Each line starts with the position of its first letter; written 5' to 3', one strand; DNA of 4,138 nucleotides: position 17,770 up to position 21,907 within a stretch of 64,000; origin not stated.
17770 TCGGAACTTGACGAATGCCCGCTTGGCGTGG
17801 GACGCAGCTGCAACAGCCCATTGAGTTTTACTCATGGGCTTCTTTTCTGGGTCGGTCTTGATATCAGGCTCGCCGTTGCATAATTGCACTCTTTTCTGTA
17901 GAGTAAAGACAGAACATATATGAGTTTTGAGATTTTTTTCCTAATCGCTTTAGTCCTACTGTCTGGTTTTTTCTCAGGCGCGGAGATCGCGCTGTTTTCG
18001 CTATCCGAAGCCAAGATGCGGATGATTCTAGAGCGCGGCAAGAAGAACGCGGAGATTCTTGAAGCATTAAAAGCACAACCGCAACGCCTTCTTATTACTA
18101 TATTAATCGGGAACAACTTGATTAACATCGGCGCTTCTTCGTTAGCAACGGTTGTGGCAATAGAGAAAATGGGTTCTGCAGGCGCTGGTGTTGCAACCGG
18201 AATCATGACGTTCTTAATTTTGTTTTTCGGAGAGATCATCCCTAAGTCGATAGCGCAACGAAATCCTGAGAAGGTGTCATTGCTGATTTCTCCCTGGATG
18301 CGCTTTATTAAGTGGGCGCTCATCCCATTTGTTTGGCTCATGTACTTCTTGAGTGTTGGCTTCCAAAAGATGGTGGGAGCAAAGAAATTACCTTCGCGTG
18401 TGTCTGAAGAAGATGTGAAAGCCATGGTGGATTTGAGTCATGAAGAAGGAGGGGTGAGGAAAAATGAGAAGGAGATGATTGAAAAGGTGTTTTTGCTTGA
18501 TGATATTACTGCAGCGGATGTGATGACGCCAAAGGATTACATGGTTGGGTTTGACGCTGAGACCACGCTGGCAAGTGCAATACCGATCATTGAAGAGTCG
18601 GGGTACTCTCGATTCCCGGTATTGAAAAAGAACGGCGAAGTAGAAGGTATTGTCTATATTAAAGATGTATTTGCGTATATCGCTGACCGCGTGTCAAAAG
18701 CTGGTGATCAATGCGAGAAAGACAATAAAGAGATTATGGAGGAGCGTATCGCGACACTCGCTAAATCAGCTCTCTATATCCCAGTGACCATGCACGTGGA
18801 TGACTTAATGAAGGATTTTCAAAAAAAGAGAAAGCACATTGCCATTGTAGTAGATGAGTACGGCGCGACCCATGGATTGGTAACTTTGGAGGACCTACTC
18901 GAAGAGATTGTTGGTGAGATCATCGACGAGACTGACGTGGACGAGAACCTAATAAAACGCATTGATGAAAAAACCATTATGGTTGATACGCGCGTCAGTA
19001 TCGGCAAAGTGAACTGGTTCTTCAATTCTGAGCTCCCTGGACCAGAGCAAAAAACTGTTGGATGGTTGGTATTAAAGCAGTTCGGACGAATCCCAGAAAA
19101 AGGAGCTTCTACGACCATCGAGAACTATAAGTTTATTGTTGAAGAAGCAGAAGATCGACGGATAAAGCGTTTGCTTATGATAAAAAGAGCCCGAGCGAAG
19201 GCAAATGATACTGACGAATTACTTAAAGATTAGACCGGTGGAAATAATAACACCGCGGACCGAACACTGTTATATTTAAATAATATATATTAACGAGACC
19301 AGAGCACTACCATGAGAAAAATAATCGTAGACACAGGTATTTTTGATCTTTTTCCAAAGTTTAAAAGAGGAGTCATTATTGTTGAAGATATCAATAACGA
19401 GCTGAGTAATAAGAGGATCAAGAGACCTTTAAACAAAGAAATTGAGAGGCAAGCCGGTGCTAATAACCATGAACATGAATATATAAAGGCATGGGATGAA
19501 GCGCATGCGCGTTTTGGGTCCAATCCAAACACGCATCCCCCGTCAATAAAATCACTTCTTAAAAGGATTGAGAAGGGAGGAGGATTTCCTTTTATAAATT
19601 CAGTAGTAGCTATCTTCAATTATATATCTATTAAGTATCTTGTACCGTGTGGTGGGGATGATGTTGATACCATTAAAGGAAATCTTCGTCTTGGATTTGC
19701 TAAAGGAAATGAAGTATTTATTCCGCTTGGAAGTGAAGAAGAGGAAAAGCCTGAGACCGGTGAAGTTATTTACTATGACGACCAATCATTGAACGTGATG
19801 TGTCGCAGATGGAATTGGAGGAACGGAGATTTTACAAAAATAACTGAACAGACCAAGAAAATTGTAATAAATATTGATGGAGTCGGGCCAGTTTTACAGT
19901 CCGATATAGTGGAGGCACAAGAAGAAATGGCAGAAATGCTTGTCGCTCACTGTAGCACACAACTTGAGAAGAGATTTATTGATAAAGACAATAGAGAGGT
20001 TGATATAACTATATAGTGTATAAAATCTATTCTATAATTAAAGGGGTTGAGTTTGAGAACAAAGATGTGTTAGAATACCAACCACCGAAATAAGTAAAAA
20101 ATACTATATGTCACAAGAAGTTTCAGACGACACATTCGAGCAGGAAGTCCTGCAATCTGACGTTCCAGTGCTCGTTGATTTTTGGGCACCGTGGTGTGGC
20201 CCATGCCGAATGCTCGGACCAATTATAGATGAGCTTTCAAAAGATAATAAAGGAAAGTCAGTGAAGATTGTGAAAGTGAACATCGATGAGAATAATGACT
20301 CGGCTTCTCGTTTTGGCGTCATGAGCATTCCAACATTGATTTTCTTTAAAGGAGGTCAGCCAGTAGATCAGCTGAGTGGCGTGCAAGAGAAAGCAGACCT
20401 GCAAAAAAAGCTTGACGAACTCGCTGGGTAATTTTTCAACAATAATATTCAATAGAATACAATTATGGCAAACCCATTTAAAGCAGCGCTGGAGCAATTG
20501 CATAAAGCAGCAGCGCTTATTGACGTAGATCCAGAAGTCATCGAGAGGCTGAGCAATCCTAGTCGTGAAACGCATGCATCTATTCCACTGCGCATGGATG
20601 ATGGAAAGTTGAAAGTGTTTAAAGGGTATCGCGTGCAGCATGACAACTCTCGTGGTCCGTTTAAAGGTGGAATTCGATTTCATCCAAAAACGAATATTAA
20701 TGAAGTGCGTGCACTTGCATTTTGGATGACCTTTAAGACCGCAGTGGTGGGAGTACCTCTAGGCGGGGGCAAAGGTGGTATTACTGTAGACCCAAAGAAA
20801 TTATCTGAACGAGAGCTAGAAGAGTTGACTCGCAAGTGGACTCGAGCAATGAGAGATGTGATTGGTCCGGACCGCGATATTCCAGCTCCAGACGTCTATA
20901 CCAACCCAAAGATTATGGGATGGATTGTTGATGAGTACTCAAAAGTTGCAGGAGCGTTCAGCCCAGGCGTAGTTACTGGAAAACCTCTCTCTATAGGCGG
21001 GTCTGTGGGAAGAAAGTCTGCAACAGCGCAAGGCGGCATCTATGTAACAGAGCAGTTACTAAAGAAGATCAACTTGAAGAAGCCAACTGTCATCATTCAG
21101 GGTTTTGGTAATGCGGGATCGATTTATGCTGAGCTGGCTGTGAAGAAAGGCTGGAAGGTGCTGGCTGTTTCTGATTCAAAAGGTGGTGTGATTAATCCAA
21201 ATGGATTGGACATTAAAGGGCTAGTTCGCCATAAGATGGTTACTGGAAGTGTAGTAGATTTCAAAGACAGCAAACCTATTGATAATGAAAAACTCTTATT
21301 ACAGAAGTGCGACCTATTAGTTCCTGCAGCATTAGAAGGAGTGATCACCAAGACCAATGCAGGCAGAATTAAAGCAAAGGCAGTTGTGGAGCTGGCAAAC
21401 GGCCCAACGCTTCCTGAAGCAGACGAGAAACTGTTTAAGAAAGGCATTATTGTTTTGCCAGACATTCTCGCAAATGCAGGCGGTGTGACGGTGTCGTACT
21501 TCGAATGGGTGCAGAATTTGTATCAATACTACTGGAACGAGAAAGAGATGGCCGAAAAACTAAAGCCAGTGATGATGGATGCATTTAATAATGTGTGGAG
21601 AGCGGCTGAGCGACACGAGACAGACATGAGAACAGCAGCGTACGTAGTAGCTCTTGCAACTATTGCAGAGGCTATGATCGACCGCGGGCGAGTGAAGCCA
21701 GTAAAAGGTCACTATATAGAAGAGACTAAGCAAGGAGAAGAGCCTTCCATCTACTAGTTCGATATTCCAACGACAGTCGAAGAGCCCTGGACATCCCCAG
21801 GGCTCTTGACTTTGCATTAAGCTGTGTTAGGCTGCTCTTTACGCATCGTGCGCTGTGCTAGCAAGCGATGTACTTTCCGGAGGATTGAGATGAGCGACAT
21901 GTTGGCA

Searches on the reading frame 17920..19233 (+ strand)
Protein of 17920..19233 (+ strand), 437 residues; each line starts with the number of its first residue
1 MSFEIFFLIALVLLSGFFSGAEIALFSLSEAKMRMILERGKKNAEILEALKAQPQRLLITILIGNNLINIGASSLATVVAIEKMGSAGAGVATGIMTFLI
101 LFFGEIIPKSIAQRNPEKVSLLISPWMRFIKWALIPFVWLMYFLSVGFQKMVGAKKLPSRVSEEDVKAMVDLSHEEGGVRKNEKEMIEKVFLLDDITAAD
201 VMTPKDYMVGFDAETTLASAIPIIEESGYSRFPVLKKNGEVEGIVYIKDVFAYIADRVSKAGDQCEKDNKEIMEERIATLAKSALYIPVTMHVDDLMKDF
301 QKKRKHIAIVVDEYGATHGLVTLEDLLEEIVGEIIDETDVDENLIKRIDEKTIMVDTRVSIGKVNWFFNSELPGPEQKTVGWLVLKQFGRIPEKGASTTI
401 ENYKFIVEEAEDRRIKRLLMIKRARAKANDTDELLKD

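Call 23: search_protein_families(library=pfam, proteins=[window:17920-19233:+], max_evalue=0.001)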
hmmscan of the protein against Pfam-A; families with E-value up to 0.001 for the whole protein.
window:17920-19233:+ (437 aa): 3 families
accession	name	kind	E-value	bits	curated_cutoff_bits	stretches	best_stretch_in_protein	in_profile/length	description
PF01595.25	CNNM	-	3.1e-52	177.3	28.4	1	7-183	2-181/181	Cyclin M transmembrane N-terminal domain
PF00571.33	CBS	-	1.8e-17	63.8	24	2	199-255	2-56/57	CBS domain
PF03471.22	CorC_HlyC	-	2.6e-16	59.9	27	1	347-421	2-78/81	Transporter associated domain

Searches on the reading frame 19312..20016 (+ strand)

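Call 23: search_protein_families(library=pfam, proteins=[window:19312-20016:+], max_evalue=0.001)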
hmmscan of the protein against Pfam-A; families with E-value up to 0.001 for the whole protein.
window:19312-20016:+ (234 aa): 1 family
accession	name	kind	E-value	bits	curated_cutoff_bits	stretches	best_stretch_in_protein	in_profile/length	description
PF03483.22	B3_4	-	1.9e-28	99.7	29.3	1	60-193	1-129/174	B3/4 domain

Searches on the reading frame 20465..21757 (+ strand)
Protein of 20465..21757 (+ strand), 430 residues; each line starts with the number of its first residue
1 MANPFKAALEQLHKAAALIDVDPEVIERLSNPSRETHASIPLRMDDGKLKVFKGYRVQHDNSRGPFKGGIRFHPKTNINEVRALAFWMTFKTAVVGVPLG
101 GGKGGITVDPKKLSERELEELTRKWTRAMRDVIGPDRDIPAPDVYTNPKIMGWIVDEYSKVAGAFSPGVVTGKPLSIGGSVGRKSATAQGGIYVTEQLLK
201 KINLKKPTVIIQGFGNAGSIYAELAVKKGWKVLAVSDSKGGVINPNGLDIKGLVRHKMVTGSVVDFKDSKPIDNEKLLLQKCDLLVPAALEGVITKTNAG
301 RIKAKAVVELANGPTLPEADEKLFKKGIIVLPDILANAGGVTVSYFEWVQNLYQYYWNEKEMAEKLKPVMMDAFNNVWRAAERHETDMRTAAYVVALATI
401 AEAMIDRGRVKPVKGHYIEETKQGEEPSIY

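Call 23: search_protein_families(library=pfam, proteins=[window:20465-21757:+], max_evalue=0.001)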
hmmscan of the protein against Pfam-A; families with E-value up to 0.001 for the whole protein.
window:20465-21757:+ (430 aa): 2 families
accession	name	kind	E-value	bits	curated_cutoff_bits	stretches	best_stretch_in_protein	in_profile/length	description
PF00208.27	ELFV_dehydrog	-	7.2e-78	262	23.4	1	178-408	1-241/241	Glutamate/Leucine/Phenylalanine/Valine dehydrogenase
PF02812.23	ELFV_dehydrog_N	-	2.6e-56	189.3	25.3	1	32-160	1-129/129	Glu/Leu/Phe/Val dehydrogenase, dimerisation domain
